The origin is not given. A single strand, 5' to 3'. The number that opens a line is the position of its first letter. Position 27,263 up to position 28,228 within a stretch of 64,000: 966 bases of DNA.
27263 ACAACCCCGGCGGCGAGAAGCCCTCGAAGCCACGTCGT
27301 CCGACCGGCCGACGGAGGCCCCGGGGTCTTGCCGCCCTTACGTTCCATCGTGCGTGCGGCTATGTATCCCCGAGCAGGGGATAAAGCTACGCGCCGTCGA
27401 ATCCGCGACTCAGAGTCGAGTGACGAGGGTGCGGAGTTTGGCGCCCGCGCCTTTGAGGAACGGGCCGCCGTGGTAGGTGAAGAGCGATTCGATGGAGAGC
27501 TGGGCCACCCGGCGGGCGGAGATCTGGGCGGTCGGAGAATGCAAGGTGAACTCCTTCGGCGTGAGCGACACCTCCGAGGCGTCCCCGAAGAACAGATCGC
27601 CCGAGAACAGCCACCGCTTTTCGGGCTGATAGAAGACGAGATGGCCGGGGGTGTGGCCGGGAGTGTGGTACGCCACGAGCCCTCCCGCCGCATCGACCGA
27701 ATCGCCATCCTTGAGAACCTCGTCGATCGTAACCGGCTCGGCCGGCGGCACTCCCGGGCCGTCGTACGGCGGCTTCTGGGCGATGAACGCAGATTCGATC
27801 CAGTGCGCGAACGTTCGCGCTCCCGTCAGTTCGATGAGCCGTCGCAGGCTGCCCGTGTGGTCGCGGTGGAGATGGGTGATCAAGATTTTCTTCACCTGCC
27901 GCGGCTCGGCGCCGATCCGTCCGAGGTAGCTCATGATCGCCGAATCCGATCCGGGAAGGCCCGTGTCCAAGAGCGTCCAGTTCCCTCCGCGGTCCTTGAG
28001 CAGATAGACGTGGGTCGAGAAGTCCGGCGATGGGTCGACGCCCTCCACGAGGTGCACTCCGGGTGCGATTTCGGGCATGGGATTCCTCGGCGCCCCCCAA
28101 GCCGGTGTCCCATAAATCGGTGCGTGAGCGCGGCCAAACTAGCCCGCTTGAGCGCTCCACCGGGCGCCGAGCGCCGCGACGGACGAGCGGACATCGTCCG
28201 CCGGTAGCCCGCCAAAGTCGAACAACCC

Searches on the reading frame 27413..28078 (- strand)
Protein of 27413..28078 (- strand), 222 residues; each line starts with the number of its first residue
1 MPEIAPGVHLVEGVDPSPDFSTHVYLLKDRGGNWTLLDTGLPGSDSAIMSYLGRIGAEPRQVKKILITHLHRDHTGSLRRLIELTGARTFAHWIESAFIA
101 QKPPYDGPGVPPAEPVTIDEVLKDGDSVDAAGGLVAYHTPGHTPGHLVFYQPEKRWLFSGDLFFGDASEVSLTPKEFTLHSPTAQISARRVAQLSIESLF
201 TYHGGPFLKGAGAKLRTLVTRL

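Call 37: search_protein_families(library=pfam, proteins=[window:27413-28078:-], max_evalue=0.01)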
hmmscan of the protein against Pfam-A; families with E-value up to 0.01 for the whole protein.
window:27413-28078:- (222 aa): 4 families
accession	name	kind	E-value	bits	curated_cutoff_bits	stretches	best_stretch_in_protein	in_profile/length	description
PF00753.33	Lactamase_B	-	3.7e-30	105.8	22.7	1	19-167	3-155/196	Metallo-beta-lactamase superfamily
PF19583.5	ODP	-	1.5e-11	44.9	27.2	1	21-183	2-159/194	ODP family beta lactamase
PF12706.13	Lactamase_B_2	-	9e-05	22.6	27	1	53-163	22-144/200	Beta-lactamase superfamily domain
PF14597.12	Lactamase_B_5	-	0.0031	17.5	28.4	1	115-219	92-196/199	Metallo-beta-lactamase superfamily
